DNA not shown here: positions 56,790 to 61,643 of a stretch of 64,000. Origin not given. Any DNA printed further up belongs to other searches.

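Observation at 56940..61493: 1,518-aa pilin-like adhesin whose VWA domain is split by a ~650-aa nested DUF2341-LamG-CARDB insertion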

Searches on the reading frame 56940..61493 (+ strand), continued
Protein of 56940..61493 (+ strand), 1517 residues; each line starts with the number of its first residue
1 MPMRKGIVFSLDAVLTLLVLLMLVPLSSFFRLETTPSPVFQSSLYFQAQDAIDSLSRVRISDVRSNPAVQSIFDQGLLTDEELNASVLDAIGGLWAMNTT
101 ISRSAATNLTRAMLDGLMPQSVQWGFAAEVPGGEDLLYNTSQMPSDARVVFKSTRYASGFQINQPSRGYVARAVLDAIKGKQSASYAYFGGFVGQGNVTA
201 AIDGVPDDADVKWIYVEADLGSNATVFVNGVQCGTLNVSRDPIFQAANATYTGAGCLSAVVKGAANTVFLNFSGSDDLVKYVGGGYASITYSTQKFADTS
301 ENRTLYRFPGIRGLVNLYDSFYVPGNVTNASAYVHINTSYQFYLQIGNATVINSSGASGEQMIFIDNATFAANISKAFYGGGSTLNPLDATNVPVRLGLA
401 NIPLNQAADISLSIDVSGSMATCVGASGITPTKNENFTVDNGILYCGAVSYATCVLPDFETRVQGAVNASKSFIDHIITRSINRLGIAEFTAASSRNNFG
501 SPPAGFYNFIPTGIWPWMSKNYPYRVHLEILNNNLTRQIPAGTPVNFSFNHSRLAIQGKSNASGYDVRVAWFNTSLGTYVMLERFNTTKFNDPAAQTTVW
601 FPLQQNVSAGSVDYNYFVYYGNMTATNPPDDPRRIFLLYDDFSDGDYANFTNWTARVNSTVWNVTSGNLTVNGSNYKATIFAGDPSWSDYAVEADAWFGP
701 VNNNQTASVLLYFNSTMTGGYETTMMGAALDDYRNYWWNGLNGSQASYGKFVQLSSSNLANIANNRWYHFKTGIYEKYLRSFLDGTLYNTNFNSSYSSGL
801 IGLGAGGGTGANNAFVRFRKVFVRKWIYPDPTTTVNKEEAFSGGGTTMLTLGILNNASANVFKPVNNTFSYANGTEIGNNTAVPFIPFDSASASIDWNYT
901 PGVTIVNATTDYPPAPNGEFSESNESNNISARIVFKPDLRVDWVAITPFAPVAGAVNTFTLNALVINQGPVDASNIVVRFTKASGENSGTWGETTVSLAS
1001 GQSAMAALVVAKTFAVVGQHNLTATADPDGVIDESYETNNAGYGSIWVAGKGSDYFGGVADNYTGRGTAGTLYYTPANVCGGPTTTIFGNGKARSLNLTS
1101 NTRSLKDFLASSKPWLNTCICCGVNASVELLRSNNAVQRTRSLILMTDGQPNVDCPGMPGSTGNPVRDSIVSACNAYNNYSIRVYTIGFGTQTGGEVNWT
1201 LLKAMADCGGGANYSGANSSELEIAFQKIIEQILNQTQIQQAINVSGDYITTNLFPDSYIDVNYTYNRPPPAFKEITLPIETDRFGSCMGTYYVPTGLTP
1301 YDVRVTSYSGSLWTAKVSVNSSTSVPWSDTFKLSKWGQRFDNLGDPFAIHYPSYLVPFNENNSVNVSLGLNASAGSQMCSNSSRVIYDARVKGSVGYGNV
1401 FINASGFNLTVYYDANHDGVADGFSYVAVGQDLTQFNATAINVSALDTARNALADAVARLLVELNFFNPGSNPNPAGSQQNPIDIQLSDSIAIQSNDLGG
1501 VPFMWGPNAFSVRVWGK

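Call 12: search_protein_families(library=pfam, proteins=[P0017, P0042, P0003, P0002, P0005, P0109, P0107], max_evalue=0.01)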
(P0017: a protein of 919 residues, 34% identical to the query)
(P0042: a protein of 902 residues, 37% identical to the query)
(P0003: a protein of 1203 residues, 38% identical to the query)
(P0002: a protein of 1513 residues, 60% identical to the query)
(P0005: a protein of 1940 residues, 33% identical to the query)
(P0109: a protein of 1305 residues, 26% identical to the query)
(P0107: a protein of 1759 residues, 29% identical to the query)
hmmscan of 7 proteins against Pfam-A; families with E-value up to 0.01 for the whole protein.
P0017 (919 aa): 3 families
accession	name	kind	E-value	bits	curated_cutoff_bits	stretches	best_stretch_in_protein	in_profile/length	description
PF13519.12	VWA_2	-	1e-14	55.5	27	1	391-518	1-106/107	von Willebrand factor type A domain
PF00092.34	VWA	-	9.3e-11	42.7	23.8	1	444-522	32-117/174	von Willebrand factor type A domain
PF02440.21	Adeno_E3_CR1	-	0.0009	19.4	26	1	577-633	41-90/95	Adenovirus E3 region protein CR1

P0042 (902 aa): 3 families
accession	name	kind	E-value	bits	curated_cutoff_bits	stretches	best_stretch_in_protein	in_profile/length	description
PF00092.34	VWA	-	6.1e-09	36.8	23.8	1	477-634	27-173/174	von Willebrand factor type A domain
PF13519.12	VWA_2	-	6.4e-08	33.6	27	1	467-553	20-106/107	von Willebrand factor type A domain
PF05762.20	VWA_CoxE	-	0.0022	17.9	26.4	0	395-420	55-80/222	VWA domain containing CoxE-like protein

P0003 (1203 aa): 2 families
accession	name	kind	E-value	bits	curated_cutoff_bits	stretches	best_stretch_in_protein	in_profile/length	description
PF13519.12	VWA_2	-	1.8e-07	32.1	27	1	457-548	25-106/107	von Willebrand factor type A domain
PF00092.34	VWA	-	8.5e-06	26.5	23.8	1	479-559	37-125/174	von Willebrand factor type A domain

P0002 (1513 aa): 3 families
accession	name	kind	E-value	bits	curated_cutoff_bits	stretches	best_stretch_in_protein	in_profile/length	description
PF07705.17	CARDB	-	2.6e-14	53.7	22.7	2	949-1035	17-98/101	CARDB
PF10102.14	DUF2341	-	1.5e-06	29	23.4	1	576-647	15-83/84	Domain of unknown function (DUF2341)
PF00092.34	VWA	-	0.00058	20.6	23.8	1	1085-1223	45-172/174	von Willebrand factor type A domain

P0005 (1940 aa): 2 families
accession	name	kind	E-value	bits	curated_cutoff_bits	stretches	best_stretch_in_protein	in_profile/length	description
PF07705.17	CARDB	-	5.6e-17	62.2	22.7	1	537-627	18-100/101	CARDB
PF00092.34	VWA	-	0.0053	17.4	23.8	0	1551-1611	118-171/174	von Willebrand factor type A domain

P0109 (1305 aa): 3 families
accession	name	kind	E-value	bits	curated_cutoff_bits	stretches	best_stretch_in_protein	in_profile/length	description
PF10102.14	DUF2341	-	5.7e-24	84.8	23.4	1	617-704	2-83/84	Domain of unknown function (DUF2341)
PF13519.12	VWA_2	-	9.6e-07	29.8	27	1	416-521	2-90/107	von Willebrand factor type A domain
PF00092.34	VWA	-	3.3e-05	24.6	23.8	0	975-1043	104-152/174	von Willebrand factor type A domain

P0107 (1759 aa): 4 families
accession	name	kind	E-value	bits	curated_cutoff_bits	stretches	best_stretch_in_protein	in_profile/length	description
PF13385.13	Laminin_G_3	-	4.1e-27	95.6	27.6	1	662-830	1-151/151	Concanavalin A-like lectin/glucanases superfamily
PF10102.14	DUF2341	-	7.2e-16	58.9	23.4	1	865-923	22-82/84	Domain of unknown function (DUF2341)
PF21471.3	Reelin_subrepeat-B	-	1.7e-05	25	27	1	1202-1330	4-126/127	Reelin subrepeat B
PF13519.12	VWA_2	-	0.00082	20.4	27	1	413-521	2-88/107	von Willebrand factor type A domain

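Call 38: find_encoding_contigs(protein=P0002, flank=8000, max_places=2)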
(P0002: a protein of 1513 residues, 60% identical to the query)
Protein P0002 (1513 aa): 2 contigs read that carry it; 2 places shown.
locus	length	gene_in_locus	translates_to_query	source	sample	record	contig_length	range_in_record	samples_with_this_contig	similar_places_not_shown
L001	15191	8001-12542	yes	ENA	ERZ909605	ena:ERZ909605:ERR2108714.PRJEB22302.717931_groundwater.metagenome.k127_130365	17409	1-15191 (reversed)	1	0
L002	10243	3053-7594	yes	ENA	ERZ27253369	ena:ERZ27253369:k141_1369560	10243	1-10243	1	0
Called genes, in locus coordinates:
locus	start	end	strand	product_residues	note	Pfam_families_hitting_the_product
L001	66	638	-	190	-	-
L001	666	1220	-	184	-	-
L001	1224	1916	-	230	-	PF00730:HhH-GPD, PF00633:HHH (weak)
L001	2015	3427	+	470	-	PF00224:PK, PF02887:PK_C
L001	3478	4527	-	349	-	PF00482:T2SSF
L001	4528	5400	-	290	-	PF00482:T2SSF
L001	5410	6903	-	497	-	PF00437:T2SSE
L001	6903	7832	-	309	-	-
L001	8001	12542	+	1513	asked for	PF10102:DUF2341 (weak), PF07705:CARDB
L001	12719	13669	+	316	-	-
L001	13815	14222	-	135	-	-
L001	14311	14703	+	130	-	-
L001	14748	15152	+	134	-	-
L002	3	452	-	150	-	?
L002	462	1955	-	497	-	PF00437:T2SSE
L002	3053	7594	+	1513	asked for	PF10102:DUF2341 (weak), PF07705:CARDB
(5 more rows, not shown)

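Call 39: find_encoding_contigs(protein=P0003, flank=8000, max_places=2)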
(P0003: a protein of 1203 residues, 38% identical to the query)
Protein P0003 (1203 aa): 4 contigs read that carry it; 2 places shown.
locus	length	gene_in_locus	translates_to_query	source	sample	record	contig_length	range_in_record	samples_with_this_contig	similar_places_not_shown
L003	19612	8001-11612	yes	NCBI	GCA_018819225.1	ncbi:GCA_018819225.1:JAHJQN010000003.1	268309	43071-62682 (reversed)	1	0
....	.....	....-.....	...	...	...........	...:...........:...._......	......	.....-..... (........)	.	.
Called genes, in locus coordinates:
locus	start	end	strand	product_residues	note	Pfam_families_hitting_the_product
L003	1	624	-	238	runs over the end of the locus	PF01411:tRNA-synt_2c, PF07973:tRNA_SAD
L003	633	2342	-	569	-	PF00749:tRNA-synt_1c, PF03950:tRNA-synt_1c_C, PF20974:tRNA-synt_1c_C2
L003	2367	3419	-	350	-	PF00482:T2SSF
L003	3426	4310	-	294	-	PF00482:T2SSF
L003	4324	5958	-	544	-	PF00437:T2SSE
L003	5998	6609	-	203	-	-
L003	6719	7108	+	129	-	-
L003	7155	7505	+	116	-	-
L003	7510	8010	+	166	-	PF23958:DUF7287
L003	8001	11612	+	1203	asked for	PF00092:VWA (faint), PF13519:VWA_2 (weak)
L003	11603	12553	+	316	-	-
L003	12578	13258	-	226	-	PF00121:TIM, PF05690:ThiG (faint)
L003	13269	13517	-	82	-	-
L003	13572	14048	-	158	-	-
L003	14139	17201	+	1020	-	PF01364:Peptidase_C25 (faint)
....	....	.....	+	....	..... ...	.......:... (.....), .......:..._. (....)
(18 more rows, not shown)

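Call 63: predict_structure(alignment_id=A2)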
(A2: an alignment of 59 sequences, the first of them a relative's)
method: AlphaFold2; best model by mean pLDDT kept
length: 919 residues; sequences in the alignment: 59
mean_pLDDT: 86.1   pTM: 0.66
mean pLDDT of the five models: 86.1, 85.8, 85.7, 84.5, 83.5
residues with pLDDT >= 90: 486; 70-90: 321; 50-70: 75; < 50: 37
segments of 3 or more residues with pLDDT < 50: 381-384, 538-548, 870-884
pLDDT, mean of each block of 10 residues (from residue 1): 62 83 65 70 88 90 90 87 87 88 90 88 89 74 78 83 87 94 95 96 95 98 86 91 97 97 90 96 90 96 95 97 95 96 95 98 96 86 61 96 90 89 92 96 87 93 91 96 92 94 86 93 68 51 46 66 85 93 94 91 94 94 92 85 70 86 97 90 90 90 94 89 96 95 89 96 94 80 89 90 89 71 69 84 86 90 75 42 55 82 64 86
secondary structure, 60 per line:
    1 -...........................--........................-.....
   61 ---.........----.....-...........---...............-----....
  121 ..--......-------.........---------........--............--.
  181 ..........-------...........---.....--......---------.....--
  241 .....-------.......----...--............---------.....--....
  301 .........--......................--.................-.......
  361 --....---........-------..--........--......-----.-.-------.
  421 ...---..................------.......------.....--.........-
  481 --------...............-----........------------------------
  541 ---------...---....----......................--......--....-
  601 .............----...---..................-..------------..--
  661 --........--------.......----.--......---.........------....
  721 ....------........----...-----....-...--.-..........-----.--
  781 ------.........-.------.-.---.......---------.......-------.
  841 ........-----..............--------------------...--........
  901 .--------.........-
elements in order (helices of 4 or more, strands of 3 or more residues): H2-28 H31-54 H57-60 H64-72 H77-81 H84-93 H97-111 E117-122 E125-130 E138-146 E156-163 E166-177 E180-190 E198-208 E212-216 E219-224 E234-238 H241-245 E253-259 E269-280 E290-294 E297-309 E312-333 E336-352 H354-360 H363-366 E370-377 E389-396 H399-402 H420-423 H429-444 E451-457 E464-468 H471-479 H489-503 E509-516 E556-559 E564-567 H568-585 E588-593 H596-599 H601-613 E618-620 H624-641 E663-670 E679-685 E693-698 E702-710 E717-724 E731-735 E751-754 E763-772 E787-795 E810-816 E826-832 E840-845 H855-867 E888-890 E893-901 E910-918

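Call 66: fold_search(model_id=the predicted structure, library=pdb)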
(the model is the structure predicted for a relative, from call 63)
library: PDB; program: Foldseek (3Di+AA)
matches with E <= 10: 1318; with E <= 0.001: 148
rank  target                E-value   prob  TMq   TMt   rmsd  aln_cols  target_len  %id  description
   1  7ba2_A                2.0e-12  1.00  0.22  0.45  12.7       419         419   15  D319A mutant of the PilB minor pilin from Streptococcus sanguinis (released 2021-04-28)
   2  7b7p_A                3.1e-12  1.00  0.22  0.45  11.0       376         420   17  PilB minor pilin from Streptococcus sanguinis (released 2021-04-28)
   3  7ba2_B                3.5e-12  1.00  0.22  0.46  10.8       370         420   17  D319A mutant of the PilB minor pilin from Streptococcus sanguinis (released 2021-04-28)
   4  6fpy_A                1.0e-11  1.00  0.17  0.25  23.7       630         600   12  Inter-alpha-inhibitor heavy chain 1, wild type (released 2019-02-27)
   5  6tnj                  8.9e-10  1.00  0.19  0.56   9.9       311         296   19  Crystal structure of the vWF domain of the type V pili tip protein Mfa5 from Porphyromonas gingivalis (released 2020-12-02)
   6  7w6b                  1.1e-09  1.00  0.20  0.23  13.6       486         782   14  Crystal Structure of PitA from pilus islet-2 of Streptococcus oralis (released 2022-06-01)
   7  6m48_B                1.2e-09  1.00  0.20  0.22  19.9       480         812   14  Crystal structure of pilus adhesin, SpaC from Lactobacillus rhamnosus GG - P21212 form (released 2020-07-29)
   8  6to1                  2.4e-09  1.00  0.18  0.27  17.9       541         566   12  Crystal structure of three N-terminal domains of the type V pili tip protein Mfa5 from Porphyromonas gingivalis (released 2020-12-02)
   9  9no5_C                6.3e-09  1.00  0.18  0.79   3.6       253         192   17  Crystal structure of vWFA domain from LapA adhesin of Pseudomonas fluorescens (released 2026-04-01)
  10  9no5_A                6.7e-09  1.00  0.18  0.77   4.8       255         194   17  Crystal structure of vWFA domain from LapA adhesin of Pseudomonas fluorescens (released 2026-04-01)
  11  2ww8                  7.9e-09  1.00  0.19  0.21  30.3       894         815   12  Structure of the pilus adhesin (RrgA) from Streptococcus pneumoniae (released 2010-01-19)
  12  4fx5                  9.3e-09  1.00  0.17  0.34  19.3       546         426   10  von Willebrand factor type A from Catenulispora acidiphila (released 2012-07-18)
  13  9rt2_C1               1.1e-08  1.00  0.18  0.52  10.2       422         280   13  NetF - ANTXR2 structure (C4) (released 2026-02-18)
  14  9e5c_4s               2.2e-08  1.00  0.17  0.19  23.5       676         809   10  Cryo-EM structure of 96 nm repeat of microtubule doublet from T. brucei flagellum (released 2025-03-12)
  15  4rck_A                6.2e-08  1.00  0.10  0.42  21.8       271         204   19  Crystal Structure of Uncharacterized Membrane Spanning Protein from Vibrio fischeri (released 2014-11-26)
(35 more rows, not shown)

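Call 72: find_encoding_contigs(protein=P0005, flank=10000, max_places=1)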
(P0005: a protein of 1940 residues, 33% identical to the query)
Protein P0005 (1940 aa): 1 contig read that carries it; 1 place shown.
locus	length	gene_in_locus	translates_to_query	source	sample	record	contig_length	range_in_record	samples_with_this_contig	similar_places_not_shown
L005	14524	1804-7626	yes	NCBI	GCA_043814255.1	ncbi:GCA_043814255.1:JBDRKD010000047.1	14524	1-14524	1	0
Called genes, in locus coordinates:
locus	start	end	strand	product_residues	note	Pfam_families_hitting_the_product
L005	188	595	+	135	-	-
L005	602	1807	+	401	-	-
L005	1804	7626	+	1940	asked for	PF07705:CARDB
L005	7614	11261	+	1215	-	PF13519:VWA_2, PF14870:PSII_BNR (faint)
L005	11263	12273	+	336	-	-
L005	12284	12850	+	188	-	-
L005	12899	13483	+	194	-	-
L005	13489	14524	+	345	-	PF00437:T2SSE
